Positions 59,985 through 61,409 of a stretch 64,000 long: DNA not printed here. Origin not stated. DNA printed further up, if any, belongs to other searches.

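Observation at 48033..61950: Undescribed catabolic island: CUT1 ABC importer, HisD-like dehydrogenase, three tandem SnoaL/NTF2-like proteins around a LacI regulator, SDR, bicupin, MetE-like alkyltransferase and RraA-like aldolase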

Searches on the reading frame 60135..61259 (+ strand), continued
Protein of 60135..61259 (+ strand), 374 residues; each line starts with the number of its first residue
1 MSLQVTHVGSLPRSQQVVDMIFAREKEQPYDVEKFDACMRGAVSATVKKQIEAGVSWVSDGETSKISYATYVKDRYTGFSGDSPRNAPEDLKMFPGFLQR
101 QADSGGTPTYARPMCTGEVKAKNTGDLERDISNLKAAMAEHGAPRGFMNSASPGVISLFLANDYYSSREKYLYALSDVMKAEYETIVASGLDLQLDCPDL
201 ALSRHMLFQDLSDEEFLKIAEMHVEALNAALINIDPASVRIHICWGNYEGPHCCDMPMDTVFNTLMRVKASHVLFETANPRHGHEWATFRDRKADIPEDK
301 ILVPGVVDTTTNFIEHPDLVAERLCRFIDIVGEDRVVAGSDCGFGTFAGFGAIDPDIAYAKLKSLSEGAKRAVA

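Call 88: get_annotated_region(hit=H29, flank=10000)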
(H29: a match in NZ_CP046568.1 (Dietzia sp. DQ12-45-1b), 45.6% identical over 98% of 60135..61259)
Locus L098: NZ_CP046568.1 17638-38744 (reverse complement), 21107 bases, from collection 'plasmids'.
description: Dietzia sp. DQ12-45-1b plasmid pI, complete sequence
organism: Dietzia sp. DQ12-45-1b (NCBI taxid 912801)
taxonomy: Bacteria; Actinomycetota; Actinomycetes; Mycobacteriales; Dietziaceae; Dietzia; Dietzia sp. DQ12-45-1b
host: -; source: product water from oilfield,product water in oilfield; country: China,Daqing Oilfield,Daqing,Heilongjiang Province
typing (MOB-suite, as given by PLSDB): non-mobilizable
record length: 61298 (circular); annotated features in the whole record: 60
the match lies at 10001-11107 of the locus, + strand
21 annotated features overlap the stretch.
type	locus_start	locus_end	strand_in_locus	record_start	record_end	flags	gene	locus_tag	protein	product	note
CDS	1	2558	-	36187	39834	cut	mobF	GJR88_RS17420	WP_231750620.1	MobF family relaxase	-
CDS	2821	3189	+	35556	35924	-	-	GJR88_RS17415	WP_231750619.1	hypothetical protein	-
CDS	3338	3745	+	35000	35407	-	-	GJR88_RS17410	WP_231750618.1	hypothetical protein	-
CDS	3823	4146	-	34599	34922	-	-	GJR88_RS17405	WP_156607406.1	hypothetical protein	-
CDS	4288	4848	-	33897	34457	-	-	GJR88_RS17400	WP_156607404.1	hypothetical protein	-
CDS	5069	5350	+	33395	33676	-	-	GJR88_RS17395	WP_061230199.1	hypothetical protein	-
CDS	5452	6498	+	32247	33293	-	-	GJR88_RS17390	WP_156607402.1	PDDEXK nuclease domain-containing protein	-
CDS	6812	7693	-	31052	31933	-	-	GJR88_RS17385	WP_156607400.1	MurR/RpiR family transcriptional regulator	GO:0006355 - regulation of DNA-templated transcription [Evidence IEA]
CDS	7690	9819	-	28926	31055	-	-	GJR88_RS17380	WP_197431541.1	PQQ-binding-like beta-propeller repeat protein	-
CDS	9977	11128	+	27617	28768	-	-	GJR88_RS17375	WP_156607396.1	cobalamin-independent methionine synthase II family protein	-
CDS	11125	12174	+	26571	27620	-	-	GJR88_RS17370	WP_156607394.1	2-oxoglutarate and iron-dependent oxygenase domain-containing protein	-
CDS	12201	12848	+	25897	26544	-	-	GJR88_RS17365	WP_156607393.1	GPR1/FUN34/YaaH family transporter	-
CDS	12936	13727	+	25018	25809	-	-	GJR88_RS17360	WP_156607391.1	phytanoyl-CoA dioxygenase family protein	-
CDS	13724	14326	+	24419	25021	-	-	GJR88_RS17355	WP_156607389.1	HD domain-containing protein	-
CDS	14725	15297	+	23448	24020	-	-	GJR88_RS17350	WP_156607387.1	recombinase family protein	GO:0006310 - DNA recombination [Evidence IEA]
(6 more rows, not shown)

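Call 89: get_annotated_region(hit=H23, flank=10000)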
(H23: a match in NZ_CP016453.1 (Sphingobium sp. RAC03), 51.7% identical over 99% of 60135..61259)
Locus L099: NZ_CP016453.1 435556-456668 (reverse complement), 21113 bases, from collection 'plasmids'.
description: Sphingobium sp. RAC03 plasmid pBSY17_1, complete sequence
organism: Sphingobium sp. RAC03 (NCBI taxid 1843368)
taxonomy: Bacteria; Pseudomonadota; Alphaproteobacteria; Sphingomonadales; Sphingomonadaceae; Sphingobium; Sphingobium sp. RAC03
host: -; source: Microbial isolate,Algal phycosphere; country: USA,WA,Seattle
typing (MOB-suite, as given by PLSDB): non-mobilizable; mating-pair formation MPF_F
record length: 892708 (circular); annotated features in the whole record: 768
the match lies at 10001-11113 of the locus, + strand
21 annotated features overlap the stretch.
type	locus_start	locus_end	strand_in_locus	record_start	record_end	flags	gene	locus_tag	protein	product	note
CDS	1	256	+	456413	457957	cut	-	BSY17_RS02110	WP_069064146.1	tryptophan halogenase family protein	-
CDS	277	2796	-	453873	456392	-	-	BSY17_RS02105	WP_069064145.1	glycoside hydrolase family 9 protein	-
CDS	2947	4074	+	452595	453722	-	-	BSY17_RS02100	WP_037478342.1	glycoside hydrolase family 43 protein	-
CDS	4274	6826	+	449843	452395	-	-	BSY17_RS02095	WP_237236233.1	glycoside hydrolase family 3 C-terminal domain-containing protein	GO:0005975 - carbohydrate metabolic process [Evidence IEA]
CDS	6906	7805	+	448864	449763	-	-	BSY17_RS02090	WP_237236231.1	alpha/beta hydrolase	-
CDS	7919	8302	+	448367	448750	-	-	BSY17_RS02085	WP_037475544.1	cytochrome c family protein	-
CDS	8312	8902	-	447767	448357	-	-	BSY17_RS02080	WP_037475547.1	TetR/AcrR family transcriptional regulator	-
CDS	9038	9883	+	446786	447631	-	-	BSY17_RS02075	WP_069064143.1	p-hydroxycinnamoyl CoA hydratase/lyase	-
CDS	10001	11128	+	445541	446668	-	-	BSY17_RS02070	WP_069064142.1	cobalamin-independent methionine synthase II family protein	-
CDS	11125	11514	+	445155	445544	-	-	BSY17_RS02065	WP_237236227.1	nuclear transport factor 2 family protein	-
CDS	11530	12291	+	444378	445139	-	-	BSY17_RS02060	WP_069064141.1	IclR family transcriptional regulator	GO:0006355 - regulation of DNA-templated transcription [Evidence IEA]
CDS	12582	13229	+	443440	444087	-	-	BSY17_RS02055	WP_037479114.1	glutathione S-transferase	-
CDS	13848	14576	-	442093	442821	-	istB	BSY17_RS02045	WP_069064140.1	IS21-like element helper ATPase IstB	-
CDS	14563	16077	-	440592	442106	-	istA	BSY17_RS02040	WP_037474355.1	IS21 family transposase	-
CDS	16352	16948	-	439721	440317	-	-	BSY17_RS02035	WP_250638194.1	MipA/OmpV family protein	-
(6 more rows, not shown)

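Call 90: get_annotated_region(hit=H26, flank=10000)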
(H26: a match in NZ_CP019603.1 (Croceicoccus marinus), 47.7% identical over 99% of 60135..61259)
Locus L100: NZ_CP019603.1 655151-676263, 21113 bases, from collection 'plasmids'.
description: Croceicoccus marinus strain E4A9 plasmid pCME4A9I, complete sequence
organism: Croceicoccus marinus (NCBI taxid 450378)
taxonomy: Bacteria; Pseudomonadota; Alphaproteobacteria; Sphingomonadales; Erythrobacteraceae; Croceicoccus; Croceicoccus marinus
host: -; source: -; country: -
typing (MOB-suite, as given by PLSDB): non-mobilizable; replicon rep_cluster_545
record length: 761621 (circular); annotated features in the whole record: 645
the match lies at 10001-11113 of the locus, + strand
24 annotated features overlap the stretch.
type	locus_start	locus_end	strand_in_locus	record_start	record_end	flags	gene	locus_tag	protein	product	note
CDS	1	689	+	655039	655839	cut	-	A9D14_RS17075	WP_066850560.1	SDR family oxidoreductase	-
CDS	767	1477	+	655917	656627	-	-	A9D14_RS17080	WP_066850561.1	M50 family metallopeptidase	-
CDS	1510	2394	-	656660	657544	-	-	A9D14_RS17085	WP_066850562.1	class I SAM-dependent methyltransferase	-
CDS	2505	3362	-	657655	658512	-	-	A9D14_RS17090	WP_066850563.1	helix-turn-helix domain-containing protein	GO:0006355 - regulation of DNA-templated transcription [Evidence IEA]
CDS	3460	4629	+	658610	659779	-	pobA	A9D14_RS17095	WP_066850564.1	4-hydroxybenzoate 3-monooxygenase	GO:0018874 - benzoate metabolic process [Evidence IEA]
CDS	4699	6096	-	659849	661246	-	-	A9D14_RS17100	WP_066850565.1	aminomethyltransferase family protein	-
CDS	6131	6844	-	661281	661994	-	-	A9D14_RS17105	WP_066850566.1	alpha/beta fold hydrolase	-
CDS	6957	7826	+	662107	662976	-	-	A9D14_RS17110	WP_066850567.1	methylenetetrahydrofolate reductase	GO:0006555 - methionine metabolic process [Evidence IEA]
CDS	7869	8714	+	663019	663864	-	purU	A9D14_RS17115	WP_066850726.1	formyltetrahydrofolate deformylase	GO:0009152 - purine ribonucleotide biosynthetic process [Evidence IEA]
CDS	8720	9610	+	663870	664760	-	folD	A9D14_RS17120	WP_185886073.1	bifunctional methylenetetrahydrofolate dehydrogenase/methenyltetrahydrofolate cyclohydrolase FolD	-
CDS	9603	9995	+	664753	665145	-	-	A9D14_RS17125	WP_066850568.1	dihydroneopterin aldolase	-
CDS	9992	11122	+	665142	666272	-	-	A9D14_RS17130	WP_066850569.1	cobalamin-independent methionine synthase II family protein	-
CDS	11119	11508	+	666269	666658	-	-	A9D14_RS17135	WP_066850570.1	nuclear transport factor 2 family protein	-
CDS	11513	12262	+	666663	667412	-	-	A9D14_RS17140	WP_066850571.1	IclR family transcriptional regulator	GO:0006355 - regulation of DNA-templated transcription [Evidence IEA]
CDS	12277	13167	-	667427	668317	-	-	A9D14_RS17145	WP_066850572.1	amidohydrolase family protein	-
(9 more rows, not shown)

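Call 94: search_protein_families(library=ncbifam, proteins=[L100:4699-6096:-, L100:6131-6844:-, L088:11125-11820:+, L100:11119-11508:+, L100:9992-11122:+], max_evalue=0.00001)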
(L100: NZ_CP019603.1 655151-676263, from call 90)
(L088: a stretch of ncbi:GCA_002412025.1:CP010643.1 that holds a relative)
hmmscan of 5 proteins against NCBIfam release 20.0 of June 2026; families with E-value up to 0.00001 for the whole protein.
L100:4699-6096:- (465 aa): 8 families
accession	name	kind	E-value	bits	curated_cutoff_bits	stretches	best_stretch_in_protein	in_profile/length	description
NF047633.1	SyrngDmethDesA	equivalog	3.6e-253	839.9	800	1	5-459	1-453/453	syringate O-demethylase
NF047885.1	VanMgalDeMLigM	equivalog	2.8e-186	619.9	580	1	6-463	1-459/461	vanillate/3-O-methylgallate O-demethylase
NF001567.0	PRK00389.1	subfamily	1.8e-25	89.7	300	1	34-233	28-216/359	glycine cleavage system aminomethyltransferase GcvT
NF053776.1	TmaoDeMthMsil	equivalog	9.8e-17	60.7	1100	1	49-254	427-628/763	trimethylamine N-oxide demethylase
TIGR00528.1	gcvT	equivalog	1.3e-15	57.2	235.85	1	34-230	26-212/362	glycine cleavage system aminomethyltransferase GcvT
NF009133.0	PRK12486.1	equivalog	8.1e-15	54.6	410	1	64-235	67-226/369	dimethylsulfoniopropionate demethylase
TIGR01372.1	soxA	subfamily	1.6e-11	42.7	1164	1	42-254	648-856/996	sarcosine oxidase subunit alpha family protein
NF010093.0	PRK13579.1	equivalog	1.9e-11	43.4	459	1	49-233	50-219/371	glycine cleavage system aminomethyltransferase GcvT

L100:6131-6844:- (237 aa): 8 families
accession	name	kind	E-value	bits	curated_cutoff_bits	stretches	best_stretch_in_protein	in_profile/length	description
NF051488.1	bifunc_PcaDC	exception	1.1e-24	87.2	390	1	59-234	79-252/375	bifunctional 3-oxoadipate enol-lactonase/4-carboxymuconolactone decarboxylase PcaDC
TIGR02427.1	protocat_pcaD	equivalog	7.1e-23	81.3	255.85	1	59-232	80-250/251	3-oxoadipate enol-lactonase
NF051487.1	bifunc_PcaCD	exception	3.8e-18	65.8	430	1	60-233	240-412/413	bifunctional 4-carboxymuconolactone decarboxylase/3-oxoadipate enol-lactonase PcaCD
TIGR03695.1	menH_SHCHC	equivalog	5.9e-11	42.3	208.55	1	59-232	72-251/252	2-succinyl-6-hydroxy-2,4-cyclohexadiene-1-carboxylate synthase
NF011457.0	PRK14875.1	equivalog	1.8e-09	37.1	307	0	56-88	195-228/372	acetoin dehydrogenase dihydrolipoyllysine-residue acetyltransferase subunit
NF007954.0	PRK10673.1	equivalog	8e-08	31.8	399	0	59-97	82-118/255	esterase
TIGR03611.1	RutD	equivalog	9.2e-07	28.5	238.5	0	164-234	187-257/258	pyrimidine utilization protein D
TIGR01738.1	bioH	equivalog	1.1e-06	28.5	206.95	0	42-89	49-96/245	pimeloyl-ACP methyl ester esterase BioH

L088:11125-11820:+ (231 aa): 12 families
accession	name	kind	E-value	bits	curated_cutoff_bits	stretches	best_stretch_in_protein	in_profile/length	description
NF051488.1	bifunc_PcaDC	exception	9.3e-27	94.1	390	1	3-229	14-251/375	bifunctional 3-oxoadipate enol-lactonase/4-carboxymuconolactone decarboxylase PcaDC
TIGR02427.1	protocat_pcaD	equivalog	1.4e-23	83.6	255.85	1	12-228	24-250/251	3-oxoadipate enol-lactonase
NF051487.1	bifunc_PcaCD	exception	1.9e-14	53.6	430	1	59-229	243-412/413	bifunctional 4-carboxymuconolactone decarboxylase/3-oxoadipate enol-lactonase PcaCD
TIGR01738.1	bioH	equivalog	2.8e-13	50.1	206.95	1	15-226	18-243/245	pimeloyl-ACP methyl ester esterase BioH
TIGR03695.1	menH_SHCHC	equivalog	1.2e-09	38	208.55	0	45-107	61-125/252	2-succinyl-6-hydroxy-2,4-cyclohexadiene-1-carboxylate synthase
NF011457.0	PRK14875.1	equivalog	1.7e-09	37.1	307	1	51-228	195-369/372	acetoin dehydrogenase dihydrolipoyllysine-residue acetyltransferase subunit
TIGR01250.1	pro_imino_pep_2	subfamily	3.4e-09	36.7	167.65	1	146-228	208-287/288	proline iminopeptidase-family hydrolase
TIGR03611.1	RutD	equivalog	1.9e-08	34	238.5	0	164-230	191-257/258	pyrimidine utilization protein D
NF045945.1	ProImpepLactob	equivalog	1.7e-07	31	400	1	146-229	211-291/293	proline iminopeptidase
NF050089.1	i_nPHAscl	equivalog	5.7e-07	28.9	300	0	55-123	85-154/288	intracellular short-chain-length polyhydroxyalkanoate depolymerase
NF052610.1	macro_16_ester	equivalog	1.6e-06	27.7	420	0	162-210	214-262/281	alpha/beta fold macrolide esterase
NF007954.0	PRK10673.1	equivalog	1.6e-06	27.6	399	0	167-229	191-253/255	esterase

L100:11119-11508:+ (129 aa): 0 families

L100:9992-11122:+ (376 aa): 7 families
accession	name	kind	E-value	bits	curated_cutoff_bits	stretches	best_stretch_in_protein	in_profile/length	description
NF003317.0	PRK04326.1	equivalog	5.5e-26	91.5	406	2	158-346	140-302/340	methionine synthase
NF006589.0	PRK09121.1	equivalog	4.4e-13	49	392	1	299-374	270-338/342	methionine synthase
NF002119.0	PRK00957.1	equivalog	9.5e-13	48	258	1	143-344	107-282/306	methionine synthase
NF005085.0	PRK06520.1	subfamily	1.2e-12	47.7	313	1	4-346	8-341/368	5-methyltetrahydropteroyltriglutamate--homocysteine S-methyltransferase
NF004875.0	PRK06233.1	equivalog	5.5e-12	45.2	576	1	3-346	9-345/373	vitamin B12 independent methionine synthase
NF003556.0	PRK05222.1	equivalog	2.6e-08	33.3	541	1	4-80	420-495/750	5-methyltetrahydropteroyltriglutamate--homocysteine S-methyltransferase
TIGR01371.1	met_syn_B12ind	equivalog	9.9e-08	31.5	929.95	0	4-80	426-501/754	5-methyltetrahydropteroyltriglutamate--homocysteine S-methyltransferase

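Call 98: search_solved_structures(query=A3, max_evalue=0.01, show_alignments=3)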
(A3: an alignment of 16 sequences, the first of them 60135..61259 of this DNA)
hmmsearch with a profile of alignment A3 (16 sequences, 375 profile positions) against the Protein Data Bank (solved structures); distinct sequences matched with E-value up to 0.01: 3.
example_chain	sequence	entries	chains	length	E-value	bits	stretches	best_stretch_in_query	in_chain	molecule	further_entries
3rpd_A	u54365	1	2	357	1.1e-07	34.4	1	160-373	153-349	Methionine synthase (B12-independent)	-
1ypx_A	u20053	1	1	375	0.00038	22.7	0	224-347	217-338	putative vitamin-B12 independent methionine synthase family protein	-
1u1h_A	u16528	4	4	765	0.0036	19.5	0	253-348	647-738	5-methyltetrahydropteroyltriglutamate--homocysteine methyltransferase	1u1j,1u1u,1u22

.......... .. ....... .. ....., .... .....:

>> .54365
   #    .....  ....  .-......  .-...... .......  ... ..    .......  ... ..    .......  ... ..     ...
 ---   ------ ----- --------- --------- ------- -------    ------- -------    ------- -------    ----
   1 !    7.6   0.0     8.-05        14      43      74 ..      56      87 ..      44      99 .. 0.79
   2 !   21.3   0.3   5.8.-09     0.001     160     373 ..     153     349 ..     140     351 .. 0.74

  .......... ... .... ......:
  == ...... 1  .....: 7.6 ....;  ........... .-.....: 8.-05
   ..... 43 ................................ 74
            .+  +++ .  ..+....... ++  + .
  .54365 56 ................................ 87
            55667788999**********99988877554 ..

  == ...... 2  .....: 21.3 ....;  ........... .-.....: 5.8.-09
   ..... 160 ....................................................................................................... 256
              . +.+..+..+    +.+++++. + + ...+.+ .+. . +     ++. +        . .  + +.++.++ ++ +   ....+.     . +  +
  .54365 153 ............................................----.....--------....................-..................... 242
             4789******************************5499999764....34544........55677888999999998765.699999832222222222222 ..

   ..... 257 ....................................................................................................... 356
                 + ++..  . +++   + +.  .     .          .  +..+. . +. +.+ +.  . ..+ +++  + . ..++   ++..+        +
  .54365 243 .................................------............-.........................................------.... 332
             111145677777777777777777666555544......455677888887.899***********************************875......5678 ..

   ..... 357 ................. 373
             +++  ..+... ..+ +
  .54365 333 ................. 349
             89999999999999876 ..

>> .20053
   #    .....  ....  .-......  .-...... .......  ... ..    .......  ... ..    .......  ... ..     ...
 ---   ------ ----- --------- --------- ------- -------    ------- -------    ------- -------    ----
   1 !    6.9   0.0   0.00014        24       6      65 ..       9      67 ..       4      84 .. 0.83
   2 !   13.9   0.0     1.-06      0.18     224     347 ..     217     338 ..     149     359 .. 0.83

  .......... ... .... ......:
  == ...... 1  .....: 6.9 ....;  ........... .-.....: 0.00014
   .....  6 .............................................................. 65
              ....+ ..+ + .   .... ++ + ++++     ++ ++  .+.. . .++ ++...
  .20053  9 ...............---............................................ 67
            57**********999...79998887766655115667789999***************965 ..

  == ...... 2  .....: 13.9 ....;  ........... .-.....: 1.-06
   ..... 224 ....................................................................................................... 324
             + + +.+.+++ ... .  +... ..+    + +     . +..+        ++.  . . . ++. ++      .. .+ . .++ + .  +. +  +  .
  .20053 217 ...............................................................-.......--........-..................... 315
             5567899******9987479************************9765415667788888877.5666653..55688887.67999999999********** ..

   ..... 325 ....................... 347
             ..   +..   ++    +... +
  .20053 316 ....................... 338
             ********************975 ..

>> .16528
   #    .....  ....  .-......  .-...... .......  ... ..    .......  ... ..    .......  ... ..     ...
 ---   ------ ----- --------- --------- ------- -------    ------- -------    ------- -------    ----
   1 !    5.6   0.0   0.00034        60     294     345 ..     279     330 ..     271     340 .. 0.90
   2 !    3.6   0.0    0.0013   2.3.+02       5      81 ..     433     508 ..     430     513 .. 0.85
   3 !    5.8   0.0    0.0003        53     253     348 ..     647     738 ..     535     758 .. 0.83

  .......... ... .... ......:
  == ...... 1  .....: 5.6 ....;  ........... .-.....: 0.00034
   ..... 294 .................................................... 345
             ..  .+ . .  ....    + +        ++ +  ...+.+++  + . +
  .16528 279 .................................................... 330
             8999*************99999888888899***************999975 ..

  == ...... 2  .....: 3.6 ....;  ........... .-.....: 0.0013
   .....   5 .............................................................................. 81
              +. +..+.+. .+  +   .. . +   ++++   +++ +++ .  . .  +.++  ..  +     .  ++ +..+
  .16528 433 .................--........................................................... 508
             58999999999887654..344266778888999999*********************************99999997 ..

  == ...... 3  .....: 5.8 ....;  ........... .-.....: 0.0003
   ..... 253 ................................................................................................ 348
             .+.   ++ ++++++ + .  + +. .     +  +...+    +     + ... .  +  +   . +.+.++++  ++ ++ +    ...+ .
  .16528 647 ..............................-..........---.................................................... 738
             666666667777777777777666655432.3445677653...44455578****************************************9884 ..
